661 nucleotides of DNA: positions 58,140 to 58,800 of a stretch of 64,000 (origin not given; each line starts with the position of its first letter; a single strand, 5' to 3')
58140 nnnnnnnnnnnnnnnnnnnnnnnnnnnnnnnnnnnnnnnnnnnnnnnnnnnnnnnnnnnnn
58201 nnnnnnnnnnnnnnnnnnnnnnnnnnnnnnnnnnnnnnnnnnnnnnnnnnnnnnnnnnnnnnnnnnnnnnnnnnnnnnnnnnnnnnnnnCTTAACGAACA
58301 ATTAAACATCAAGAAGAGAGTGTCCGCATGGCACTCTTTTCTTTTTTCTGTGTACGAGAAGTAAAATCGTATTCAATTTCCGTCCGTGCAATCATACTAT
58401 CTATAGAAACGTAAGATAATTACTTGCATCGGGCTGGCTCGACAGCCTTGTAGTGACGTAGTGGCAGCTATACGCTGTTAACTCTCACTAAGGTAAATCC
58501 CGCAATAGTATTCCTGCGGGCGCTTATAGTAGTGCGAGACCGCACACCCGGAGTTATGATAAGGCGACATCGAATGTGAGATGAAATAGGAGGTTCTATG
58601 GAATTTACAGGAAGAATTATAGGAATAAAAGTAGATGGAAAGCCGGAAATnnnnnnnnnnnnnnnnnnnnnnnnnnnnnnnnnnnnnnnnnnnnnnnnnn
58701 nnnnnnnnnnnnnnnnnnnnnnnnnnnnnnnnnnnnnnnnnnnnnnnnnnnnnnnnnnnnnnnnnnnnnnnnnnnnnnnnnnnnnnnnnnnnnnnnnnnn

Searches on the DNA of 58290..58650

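Call 88: search_rna_families(source=window, start=58290, end=58650, threshold=evalue, max_evalue=1)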
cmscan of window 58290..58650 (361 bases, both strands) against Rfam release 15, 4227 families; matches with E-value up to 1: 2.
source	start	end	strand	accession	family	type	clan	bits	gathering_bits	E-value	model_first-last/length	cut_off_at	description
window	58303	58352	+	RF04107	mir-5391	Gene; miRNA;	-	17.5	99.3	0.49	1-68/68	no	mir-5391 microRNA precursor family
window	58303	58404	+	RF01808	MicX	Gene; sRNA;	-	15.2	75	0.47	1-194/194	no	MicX Vibrio cholerae sRNA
